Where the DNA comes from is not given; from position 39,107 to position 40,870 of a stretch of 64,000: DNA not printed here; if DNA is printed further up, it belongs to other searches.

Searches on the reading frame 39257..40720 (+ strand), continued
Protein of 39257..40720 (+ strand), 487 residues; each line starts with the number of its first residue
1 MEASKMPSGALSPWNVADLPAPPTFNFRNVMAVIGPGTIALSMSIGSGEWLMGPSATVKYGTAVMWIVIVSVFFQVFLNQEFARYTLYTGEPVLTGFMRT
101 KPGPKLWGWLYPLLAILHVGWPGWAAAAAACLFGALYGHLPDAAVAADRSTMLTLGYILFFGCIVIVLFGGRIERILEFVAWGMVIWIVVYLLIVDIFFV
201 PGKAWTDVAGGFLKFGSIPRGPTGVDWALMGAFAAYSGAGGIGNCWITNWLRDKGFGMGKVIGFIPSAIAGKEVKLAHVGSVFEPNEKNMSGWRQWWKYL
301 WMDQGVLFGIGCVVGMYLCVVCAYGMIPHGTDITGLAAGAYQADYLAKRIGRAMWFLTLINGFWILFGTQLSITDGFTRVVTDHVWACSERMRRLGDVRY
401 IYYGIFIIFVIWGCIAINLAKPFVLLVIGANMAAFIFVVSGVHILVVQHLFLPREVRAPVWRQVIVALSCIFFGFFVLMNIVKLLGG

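Call 73: list_cluster_members(proteins=[P0007, window:39257-40717:+])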
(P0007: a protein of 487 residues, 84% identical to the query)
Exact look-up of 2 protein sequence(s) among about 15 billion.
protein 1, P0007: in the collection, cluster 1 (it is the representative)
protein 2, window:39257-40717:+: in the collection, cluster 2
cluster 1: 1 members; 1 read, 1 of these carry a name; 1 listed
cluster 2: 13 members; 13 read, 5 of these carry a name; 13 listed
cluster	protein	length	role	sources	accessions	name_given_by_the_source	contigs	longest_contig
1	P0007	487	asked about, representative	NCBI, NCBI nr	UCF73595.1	MAG: Nramp family divalent metal transporter [Deltaproteobacteria bacterium]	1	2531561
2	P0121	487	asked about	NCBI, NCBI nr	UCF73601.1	MAG: Nramp family divalent metal transporter [Deltaproteobacteria bacterium]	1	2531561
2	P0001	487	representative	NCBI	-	-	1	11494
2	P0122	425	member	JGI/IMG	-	hypothetical protein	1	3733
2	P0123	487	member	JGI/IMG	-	Mn2+/Fe2+ NRAMP family transporter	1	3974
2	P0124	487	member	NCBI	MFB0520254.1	MAG: Nramp family divalent metal transporter [Desulfatiglandales bacterium]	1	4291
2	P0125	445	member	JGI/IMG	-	Mn2+/Fe2+ NRAMP family transporter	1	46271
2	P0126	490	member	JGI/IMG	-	-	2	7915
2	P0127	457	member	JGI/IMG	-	-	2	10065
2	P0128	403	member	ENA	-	-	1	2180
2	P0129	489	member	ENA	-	-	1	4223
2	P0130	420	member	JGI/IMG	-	-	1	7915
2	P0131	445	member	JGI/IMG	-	-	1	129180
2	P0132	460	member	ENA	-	-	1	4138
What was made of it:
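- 39257..40720 (+): Regulated gene: 487-aa Nramp-family-like permease, copy B (SD AAGGAGG at 39243-39249). NCBI UCF73601.1 (call 73).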
